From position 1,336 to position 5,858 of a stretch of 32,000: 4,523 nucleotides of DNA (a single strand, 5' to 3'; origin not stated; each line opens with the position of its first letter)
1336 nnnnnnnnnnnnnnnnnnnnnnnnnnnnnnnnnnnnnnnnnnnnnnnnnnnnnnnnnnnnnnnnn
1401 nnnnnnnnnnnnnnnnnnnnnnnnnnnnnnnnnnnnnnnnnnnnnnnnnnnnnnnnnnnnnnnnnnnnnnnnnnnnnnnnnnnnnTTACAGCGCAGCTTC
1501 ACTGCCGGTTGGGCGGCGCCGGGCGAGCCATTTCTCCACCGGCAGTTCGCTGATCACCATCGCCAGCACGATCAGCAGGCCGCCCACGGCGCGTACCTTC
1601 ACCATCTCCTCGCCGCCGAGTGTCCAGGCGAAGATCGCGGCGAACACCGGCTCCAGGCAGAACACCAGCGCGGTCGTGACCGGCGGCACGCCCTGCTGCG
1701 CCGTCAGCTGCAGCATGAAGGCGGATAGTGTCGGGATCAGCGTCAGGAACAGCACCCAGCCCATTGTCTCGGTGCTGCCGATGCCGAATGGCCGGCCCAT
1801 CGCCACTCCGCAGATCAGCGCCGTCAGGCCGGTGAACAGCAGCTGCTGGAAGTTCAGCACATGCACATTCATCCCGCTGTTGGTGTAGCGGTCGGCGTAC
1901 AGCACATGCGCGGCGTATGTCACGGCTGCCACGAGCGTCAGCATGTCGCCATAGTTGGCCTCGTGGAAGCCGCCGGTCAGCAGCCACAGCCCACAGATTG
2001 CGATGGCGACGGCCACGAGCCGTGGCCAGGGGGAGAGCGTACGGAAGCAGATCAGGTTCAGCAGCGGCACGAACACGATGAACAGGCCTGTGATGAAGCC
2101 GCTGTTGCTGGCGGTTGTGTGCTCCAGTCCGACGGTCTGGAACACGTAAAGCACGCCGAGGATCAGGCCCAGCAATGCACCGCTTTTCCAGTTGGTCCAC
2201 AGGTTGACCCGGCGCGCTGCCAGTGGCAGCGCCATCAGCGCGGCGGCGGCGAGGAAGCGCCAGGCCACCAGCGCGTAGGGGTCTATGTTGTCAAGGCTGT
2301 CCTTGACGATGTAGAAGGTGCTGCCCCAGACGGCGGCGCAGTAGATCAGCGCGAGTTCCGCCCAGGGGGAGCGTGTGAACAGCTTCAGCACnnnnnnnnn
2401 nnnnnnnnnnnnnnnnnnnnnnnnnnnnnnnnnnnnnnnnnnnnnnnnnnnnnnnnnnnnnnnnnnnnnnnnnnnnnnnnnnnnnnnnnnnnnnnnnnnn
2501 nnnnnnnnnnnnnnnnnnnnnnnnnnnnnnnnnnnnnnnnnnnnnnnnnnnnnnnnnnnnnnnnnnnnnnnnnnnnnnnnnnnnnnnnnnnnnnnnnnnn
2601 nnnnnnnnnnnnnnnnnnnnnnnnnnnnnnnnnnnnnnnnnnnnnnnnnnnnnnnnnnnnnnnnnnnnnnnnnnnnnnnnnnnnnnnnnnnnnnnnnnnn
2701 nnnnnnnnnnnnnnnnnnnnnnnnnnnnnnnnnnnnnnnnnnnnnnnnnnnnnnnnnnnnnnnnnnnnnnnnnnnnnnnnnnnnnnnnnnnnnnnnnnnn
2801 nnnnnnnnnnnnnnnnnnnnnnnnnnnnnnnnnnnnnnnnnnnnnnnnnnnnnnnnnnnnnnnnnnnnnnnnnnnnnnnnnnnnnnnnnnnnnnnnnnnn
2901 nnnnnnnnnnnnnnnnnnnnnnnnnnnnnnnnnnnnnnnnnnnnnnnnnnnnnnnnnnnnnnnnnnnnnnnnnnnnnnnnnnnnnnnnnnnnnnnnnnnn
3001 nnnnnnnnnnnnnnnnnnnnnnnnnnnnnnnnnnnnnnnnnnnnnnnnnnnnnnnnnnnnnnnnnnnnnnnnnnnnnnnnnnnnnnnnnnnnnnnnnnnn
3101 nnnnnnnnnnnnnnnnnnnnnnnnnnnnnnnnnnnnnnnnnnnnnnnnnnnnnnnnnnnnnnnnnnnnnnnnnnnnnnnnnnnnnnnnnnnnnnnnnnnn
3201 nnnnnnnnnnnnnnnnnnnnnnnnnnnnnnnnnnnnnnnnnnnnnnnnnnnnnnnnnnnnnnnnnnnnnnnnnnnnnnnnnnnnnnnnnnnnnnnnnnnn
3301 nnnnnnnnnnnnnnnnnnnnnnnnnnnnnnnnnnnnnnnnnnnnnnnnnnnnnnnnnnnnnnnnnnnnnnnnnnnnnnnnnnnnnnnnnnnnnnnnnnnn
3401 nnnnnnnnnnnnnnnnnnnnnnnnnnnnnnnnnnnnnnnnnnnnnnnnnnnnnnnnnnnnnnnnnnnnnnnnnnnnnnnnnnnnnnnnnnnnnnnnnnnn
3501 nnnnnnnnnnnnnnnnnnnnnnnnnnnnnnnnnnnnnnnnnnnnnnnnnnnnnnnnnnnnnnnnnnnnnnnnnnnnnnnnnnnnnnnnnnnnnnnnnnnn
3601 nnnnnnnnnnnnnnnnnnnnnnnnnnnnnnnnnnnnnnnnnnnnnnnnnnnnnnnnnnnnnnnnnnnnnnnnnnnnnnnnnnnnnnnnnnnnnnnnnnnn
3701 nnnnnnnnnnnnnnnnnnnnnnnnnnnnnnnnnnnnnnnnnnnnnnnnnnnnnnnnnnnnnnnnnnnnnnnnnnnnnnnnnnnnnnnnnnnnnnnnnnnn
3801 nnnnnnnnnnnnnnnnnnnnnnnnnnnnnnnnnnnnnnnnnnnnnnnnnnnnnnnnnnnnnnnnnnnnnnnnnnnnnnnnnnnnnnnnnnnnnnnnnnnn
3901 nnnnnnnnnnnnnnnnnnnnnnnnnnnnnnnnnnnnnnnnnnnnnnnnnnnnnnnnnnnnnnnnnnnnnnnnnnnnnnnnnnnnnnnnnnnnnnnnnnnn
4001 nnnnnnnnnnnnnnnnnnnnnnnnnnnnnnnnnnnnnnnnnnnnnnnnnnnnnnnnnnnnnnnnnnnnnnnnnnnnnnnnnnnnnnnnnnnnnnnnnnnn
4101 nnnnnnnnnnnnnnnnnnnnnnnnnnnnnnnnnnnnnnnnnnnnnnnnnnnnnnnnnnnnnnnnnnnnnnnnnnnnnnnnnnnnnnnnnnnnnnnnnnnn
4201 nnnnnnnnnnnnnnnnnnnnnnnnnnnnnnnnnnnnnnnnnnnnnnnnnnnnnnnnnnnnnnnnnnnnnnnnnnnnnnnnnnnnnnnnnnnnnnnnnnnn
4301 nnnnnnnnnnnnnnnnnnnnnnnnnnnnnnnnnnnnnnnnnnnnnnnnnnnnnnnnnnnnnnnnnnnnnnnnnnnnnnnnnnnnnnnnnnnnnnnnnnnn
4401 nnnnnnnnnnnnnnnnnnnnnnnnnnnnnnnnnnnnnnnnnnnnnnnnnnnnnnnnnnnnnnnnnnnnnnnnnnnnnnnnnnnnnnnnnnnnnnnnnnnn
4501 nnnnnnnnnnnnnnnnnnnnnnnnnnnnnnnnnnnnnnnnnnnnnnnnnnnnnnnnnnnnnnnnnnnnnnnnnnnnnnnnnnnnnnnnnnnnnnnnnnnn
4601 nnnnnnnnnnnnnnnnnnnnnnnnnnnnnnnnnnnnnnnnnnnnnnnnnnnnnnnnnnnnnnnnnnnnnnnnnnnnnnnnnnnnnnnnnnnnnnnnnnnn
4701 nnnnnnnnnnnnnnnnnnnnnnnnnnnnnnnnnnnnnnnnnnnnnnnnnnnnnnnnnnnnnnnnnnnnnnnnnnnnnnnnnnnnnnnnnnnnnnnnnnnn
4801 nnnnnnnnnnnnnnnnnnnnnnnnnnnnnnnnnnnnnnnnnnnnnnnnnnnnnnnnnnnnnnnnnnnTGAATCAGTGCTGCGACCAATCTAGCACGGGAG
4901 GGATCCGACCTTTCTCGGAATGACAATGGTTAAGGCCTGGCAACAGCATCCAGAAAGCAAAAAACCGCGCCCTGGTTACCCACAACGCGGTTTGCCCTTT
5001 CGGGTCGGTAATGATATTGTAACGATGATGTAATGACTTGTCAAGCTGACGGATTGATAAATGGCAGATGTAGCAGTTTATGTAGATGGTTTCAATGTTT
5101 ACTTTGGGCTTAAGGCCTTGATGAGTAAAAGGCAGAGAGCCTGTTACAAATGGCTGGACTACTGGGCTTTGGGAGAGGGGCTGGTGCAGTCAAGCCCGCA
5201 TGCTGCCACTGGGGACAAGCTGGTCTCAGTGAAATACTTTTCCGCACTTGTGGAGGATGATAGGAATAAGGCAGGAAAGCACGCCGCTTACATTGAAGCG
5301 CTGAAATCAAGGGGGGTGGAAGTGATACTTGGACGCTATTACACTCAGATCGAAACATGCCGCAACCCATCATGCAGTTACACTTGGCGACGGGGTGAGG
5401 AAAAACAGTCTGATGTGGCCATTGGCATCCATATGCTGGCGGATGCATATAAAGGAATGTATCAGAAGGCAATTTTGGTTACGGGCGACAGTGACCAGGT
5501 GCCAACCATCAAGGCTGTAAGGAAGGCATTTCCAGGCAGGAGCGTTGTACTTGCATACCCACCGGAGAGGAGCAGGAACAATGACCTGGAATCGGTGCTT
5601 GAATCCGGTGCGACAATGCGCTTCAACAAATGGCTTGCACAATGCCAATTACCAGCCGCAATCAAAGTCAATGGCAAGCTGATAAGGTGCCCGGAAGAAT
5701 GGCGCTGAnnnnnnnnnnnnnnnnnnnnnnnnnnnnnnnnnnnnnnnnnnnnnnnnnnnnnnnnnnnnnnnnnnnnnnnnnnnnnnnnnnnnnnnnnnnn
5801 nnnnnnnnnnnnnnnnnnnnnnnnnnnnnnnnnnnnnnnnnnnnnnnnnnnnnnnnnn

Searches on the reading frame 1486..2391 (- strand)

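Call 35: search_protein_families(library=pfam, proteins=[window:1486-2391:-], max_evalue=0.01)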
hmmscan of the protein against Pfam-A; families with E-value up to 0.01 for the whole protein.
window:1486-2391:- (301 aa): 1 family
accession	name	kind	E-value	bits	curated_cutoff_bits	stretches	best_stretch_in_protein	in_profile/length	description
PF00892.27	EamA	-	6.3e-31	107.9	28.2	2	147-280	2-132/135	EamA-like transporter family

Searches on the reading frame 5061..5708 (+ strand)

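Call 35: search_protein_families(library=pfam, proteins=[window:5061-5708:+], max_evalue=0.01)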
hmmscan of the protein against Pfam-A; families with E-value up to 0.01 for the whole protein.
window:5061-5708:+ (215 aa): 1 family
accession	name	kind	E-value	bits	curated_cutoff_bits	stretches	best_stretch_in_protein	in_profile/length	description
PF01936.24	NYN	-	1.4e-09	39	24.2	1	4-175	2-133/145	NYN domain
